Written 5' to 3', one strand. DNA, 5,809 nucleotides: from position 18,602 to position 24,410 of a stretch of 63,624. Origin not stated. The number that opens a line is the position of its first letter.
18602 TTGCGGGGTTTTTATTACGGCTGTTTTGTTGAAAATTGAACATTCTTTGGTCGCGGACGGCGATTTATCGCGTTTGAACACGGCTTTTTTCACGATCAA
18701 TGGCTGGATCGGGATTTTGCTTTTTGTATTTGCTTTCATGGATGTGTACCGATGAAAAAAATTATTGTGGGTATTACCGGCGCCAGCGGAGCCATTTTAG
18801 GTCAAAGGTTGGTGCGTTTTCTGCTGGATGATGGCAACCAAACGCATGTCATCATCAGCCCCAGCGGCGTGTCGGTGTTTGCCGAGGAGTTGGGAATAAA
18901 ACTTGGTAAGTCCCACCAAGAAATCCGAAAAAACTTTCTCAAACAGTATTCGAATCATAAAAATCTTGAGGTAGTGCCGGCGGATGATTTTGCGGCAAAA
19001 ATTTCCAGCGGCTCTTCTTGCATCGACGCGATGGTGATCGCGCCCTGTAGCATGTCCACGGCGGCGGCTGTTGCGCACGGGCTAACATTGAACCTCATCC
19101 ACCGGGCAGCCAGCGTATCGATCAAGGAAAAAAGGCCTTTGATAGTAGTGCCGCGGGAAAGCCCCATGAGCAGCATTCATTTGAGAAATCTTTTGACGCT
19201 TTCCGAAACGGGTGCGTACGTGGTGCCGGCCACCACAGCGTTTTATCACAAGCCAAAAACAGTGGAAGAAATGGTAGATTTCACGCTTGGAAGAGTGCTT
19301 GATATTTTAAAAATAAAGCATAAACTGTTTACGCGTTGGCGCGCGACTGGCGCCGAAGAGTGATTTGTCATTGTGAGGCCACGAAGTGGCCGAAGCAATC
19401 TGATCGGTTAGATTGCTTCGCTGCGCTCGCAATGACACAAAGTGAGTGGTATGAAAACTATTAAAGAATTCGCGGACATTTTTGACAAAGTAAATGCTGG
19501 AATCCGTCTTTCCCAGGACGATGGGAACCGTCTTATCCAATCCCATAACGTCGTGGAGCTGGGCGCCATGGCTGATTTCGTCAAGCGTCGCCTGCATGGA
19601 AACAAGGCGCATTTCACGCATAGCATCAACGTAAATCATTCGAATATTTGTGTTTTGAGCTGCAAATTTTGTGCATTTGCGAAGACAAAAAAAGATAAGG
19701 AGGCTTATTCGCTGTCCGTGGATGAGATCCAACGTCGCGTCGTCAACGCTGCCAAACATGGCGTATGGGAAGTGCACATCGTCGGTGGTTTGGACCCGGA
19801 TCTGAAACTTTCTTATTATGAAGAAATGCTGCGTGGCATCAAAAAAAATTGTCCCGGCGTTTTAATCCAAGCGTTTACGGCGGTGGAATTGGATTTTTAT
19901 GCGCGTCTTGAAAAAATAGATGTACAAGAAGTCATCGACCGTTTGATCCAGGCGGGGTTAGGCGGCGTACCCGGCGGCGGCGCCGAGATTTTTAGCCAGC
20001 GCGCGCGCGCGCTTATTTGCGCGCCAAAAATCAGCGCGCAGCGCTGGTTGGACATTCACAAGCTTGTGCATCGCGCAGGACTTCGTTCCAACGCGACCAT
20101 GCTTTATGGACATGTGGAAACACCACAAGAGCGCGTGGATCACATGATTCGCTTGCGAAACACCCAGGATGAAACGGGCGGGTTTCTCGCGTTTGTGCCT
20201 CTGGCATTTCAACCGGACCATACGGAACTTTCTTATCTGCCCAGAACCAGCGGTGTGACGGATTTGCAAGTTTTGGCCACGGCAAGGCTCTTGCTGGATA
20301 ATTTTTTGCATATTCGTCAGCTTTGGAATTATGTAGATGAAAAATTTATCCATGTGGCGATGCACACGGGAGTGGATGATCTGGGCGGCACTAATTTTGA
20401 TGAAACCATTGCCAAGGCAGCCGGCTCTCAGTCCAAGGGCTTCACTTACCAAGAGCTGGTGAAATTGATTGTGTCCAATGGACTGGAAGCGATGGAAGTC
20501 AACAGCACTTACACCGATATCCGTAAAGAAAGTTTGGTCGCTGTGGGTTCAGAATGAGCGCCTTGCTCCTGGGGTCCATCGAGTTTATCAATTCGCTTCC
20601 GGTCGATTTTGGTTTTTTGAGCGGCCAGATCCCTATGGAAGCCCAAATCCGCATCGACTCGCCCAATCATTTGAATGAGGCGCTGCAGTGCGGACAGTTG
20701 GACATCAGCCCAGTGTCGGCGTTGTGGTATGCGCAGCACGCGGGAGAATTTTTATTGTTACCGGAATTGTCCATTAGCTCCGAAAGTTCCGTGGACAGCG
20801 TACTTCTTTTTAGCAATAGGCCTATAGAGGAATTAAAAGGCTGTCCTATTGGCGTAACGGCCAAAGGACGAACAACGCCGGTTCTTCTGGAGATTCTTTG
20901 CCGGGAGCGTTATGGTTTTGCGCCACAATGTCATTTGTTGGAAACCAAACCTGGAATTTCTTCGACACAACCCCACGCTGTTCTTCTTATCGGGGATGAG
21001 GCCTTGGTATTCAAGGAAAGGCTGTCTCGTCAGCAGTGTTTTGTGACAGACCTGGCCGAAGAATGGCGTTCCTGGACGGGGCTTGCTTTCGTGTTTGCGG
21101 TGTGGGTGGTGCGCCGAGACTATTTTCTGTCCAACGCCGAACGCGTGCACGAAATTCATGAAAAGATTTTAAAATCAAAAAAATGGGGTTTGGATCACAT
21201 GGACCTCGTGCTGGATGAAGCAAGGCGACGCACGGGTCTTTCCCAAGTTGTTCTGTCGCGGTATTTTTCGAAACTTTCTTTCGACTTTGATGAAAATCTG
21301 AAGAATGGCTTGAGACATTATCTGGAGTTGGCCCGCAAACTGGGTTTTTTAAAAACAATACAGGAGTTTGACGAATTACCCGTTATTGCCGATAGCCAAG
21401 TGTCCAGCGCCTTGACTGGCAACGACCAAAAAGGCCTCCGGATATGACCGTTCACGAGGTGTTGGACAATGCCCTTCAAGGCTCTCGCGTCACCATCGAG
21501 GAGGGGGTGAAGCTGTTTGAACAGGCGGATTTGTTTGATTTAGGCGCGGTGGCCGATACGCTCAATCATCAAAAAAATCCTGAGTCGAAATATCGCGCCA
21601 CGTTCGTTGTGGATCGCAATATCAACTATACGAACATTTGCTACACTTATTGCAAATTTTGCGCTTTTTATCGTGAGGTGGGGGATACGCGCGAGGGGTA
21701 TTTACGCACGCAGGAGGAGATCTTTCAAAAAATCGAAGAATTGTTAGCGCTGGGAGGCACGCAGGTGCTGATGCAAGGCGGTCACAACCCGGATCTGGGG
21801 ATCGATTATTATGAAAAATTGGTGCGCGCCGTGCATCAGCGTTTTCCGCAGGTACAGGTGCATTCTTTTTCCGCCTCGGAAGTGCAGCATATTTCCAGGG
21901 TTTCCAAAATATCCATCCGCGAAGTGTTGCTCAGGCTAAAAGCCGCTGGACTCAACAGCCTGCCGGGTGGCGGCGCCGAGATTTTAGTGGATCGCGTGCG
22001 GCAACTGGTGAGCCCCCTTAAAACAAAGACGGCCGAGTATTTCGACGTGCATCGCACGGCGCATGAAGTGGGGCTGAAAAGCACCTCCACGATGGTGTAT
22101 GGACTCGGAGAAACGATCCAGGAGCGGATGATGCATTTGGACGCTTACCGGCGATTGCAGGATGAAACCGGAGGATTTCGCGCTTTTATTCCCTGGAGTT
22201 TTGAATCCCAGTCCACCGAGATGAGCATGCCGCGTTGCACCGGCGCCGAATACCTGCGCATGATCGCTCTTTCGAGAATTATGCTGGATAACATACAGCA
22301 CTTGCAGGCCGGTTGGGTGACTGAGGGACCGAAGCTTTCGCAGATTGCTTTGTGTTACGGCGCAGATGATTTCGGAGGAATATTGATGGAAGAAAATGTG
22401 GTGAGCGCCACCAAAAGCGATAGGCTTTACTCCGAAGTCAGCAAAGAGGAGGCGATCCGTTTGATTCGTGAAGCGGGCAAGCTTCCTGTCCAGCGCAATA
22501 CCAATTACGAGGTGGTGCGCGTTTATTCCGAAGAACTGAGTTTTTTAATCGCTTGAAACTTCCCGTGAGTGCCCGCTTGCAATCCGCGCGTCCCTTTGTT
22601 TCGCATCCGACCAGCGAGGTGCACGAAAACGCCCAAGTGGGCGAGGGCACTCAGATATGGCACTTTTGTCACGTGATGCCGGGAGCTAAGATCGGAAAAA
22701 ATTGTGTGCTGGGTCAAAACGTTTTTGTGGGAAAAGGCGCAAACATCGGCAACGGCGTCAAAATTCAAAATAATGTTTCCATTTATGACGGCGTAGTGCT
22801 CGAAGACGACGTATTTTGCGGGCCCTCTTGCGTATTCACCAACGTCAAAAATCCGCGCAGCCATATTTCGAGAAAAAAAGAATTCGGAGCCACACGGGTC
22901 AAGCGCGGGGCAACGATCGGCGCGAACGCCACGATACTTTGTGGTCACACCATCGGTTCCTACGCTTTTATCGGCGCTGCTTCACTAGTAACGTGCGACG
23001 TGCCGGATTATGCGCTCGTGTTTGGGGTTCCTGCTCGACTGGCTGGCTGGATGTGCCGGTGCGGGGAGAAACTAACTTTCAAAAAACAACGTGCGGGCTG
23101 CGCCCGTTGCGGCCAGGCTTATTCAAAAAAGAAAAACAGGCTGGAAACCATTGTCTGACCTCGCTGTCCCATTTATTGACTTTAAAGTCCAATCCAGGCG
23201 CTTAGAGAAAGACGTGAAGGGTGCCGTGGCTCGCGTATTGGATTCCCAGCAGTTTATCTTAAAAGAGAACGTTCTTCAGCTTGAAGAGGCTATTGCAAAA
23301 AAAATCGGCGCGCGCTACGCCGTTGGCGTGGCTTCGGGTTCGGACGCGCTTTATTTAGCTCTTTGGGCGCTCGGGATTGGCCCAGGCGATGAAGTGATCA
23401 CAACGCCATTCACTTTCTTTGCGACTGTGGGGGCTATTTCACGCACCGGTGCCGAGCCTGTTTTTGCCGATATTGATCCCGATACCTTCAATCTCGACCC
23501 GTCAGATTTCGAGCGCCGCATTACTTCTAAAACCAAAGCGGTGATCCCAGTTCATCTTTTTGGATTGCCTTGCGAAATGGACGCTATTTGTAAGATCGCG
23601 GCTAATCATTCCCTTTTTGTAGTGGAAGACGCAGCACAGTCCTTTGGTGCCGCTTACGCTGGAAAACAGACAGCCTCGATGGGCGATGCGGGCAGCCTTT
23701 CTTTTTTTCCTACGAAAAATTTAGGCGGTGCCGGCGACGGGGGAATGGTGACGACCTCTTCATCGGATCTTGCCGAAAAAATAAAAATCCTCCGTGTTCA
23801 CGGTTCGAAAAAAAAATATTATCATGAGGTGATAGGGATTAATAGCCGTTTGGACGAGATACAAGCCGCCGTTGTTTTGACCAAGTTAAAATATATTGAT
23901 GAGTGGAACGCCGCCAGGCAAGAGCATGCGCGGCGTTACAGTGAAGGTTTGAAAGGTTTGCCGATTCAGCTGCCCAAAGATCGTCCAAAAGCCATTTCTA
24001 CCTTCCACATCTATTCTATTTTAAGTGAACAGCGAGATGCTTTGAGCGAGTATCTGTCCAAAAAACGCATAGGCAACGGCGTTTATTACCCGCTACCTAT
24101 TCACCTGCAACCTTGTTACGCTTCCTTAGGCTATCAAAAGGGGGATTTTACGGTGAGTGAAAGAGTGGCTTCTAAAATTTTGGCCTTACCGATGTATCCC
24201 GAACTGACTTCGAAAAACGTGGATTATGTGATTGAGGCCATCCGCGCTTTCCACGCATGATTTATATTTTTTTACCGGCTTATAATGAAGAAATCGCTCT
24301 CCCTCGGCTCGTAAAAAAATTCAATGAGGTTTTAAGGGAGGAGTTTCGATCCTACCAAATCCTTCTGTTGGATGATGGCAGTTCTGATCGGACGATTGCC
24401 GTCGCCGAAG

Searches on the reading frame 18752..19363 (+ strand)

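Call 7: search_protein_families(library=pfam, proteins=[window:18752-19363:+], max_evalue=0.001)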
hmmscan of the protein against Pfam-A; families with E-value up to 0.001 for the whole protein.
window:18752-19363:+ (203 aa): 1 family
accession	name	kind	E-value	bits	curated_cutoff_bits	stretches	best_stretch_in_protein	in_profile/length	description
PF02441.25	Flavoprotein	-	5.4e-44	150.1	22.7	1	2-191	1-157/162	Flavoprotein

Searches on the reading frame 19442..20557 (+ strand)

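Call 7: search_protein_families(library=pfam, proteins=[window:19442-20557:+], max_evalue=0.001)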
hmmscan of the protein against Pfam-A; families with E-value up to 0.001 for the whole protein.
window:19442-20557:+ (371 aa): 3 families
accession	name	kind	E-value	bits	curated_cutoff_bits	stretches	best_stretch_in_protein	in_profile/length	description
PF04055.27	Radical_SAM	-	8.6e-21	75.3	29.5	1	64-235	1-163/166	Radical SAM superfamily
PF19288.4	CofH_C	-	5e-13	49.4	27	1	247-358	3-117/125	CofH/MqnC C-terminal region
PF13353.11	Fer4_12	-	0.00016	22.4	22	1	70-169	15-113/137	4Fe-4S single cluster domain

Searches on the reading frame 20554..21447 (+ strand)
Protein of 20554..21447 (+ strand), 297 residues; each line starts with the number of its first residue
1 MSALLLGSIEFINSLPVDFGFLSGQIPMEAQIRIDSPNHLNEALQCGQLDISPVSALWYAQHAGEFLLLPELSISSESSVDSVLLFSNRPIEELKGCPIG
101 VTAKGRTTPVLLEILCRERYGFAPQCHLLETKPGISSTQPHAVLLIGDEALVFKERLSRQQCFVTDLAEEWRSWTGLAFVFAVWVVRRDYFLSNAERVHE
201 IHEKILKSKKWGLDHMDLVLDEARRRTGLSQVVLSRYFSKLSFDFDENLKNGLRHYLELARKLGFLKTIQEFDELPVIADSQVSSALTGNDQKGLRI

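Call 7: search_protein_families(library=pfam, proteins=[window:20554-21447:+], max_evalue=0.001)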
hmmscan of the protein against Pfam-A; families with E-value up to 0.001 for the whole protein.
window:20554-21447:+ (297 aa): 1 family
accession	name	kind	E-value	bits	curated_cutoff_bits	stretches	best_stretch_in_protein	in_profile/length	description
PF02621.19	VitK2_biosynth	-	9e-57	192.8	26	1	6-261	3-251/252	Menaquinone biosynthesis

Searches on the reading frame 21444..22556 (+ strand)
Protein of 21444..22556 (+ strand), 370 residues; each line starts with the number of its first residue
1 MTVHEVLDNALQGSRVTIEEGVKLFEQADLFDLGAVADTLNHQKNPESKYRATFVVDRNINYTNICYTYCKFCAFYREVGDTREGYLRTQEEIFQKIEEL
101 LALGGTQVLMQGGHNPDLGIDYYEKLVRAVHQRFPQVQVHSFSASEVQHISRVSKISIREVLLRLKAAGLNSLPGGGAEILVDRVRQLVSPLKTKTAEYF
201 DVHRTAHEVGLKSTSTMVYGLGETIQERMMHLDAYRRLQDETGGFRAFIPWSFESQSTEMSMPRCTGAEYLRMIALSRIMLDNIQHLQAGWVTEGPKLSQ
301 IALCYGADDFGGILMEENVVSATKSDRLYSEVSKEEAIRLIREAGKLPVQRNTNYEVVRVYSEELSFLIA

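Call 7: search_protein_families(library=pfam, proteins=[window:21444-22556:+], max_evalue=0.001)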
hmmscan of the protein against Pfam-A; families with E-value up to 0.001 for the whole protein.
window:21444-22556:+ (370 aa): 2 families
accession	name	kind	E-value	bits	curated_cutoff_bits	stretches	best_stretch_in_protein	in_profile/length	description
PF19288.4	CofH_C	-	4e-31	107.9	27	1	244-359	3-120/125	CofH/MqnC C-terminal region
PF04055.27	Radical_SAM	-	2e-22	80.6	29.5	1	60-233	1-164/166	Radical SAM superfamily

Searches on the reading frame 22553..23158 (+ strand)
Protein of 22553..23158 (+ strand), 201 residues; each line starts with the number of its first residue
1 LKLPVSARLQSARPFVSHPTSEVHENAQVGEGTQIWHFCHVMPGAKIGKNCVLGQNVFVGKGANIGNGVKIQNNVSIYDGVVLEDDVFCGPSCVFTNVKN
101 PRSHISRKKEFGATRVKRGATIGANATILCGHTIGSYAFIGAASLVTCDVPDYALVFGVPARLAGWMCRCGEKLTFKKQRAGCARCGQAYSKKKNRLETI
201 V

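Call 7: search_protein_families(library=pfam, proteins=[window:22553-23158:+], max_evalue=0.001)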
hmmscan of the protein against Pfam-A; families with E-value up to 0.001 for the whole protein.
window:22553-23158:+ (201 aa): 4 families
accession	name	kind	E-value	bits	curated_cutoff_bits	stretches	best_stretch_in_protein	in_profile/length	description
PF00132.30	Hexapep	-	1.1e-21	76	27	2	26-61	1-36/36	Bacterial transferase hexapeptide (six repeats)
PF25084.1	LbH_EIF2B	-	8.7e-09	35.8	54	1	18-84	13-77/105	EIF2B subunit epsilon LbH domain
PF14602.12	Hexapep_2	-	1.3e-07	31.7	27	1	46-78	3-33/34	Hexapeptide repeat of succinyl-transferase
PF25087.1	GMPPB_C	-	1.9e-06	28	39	0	56-122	4-69/110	GMPPB C-terminal domain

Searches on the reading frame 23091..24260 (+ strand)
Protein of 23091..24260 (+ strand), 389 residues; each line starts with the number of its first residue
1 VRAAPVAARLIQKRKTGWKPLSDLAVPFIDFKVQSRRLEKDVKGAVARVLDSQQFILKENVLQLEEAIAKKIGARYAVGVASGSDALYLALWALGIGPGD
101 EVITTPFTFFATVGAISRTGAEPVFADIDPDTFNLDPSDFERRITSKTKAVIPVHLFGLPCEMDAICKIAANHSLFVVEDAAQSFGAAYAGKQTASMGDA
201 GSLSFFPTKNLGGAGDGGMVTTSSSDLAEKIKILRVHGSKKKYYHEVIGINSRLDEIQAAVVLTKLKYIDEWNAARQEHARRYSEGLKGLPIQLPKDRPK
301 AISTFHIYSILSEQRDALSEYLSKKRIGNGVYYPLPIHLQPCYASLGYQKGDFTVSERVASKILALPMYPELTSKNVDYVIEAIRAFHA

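Call 7: search_protein_families(library=pfam, proteins=[window:23091-24260:+], max_evalue=0.001)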
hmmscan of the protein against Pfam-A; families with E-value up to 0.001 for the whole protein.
window:23091-24260:+ (389 aa): 4 families
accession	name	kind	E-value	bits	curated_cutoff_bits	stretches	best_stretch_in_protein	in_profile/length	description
PF01041.23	DegT_DnrJ_EryC1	-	1.3e-122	410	19.8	1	39-385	4-360/360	DegT/DnrJ/EryC1/StrS aminotransferase family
PF01212.27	Beta_elim_lyase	-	8.9e-06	25.7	27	1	59-242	32-231/288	Beta-eliminating lyase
PF00266.25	Aminotran_5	-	3.4e-05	23.4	21.5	1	41-188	25-183/371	Aminotransferase class-V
PF01053.26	Cys_Met_Meta_PP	-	0.00024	20.2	27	1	63-234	56-225/381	Cys/Met metabolism PLP-dependent enzyme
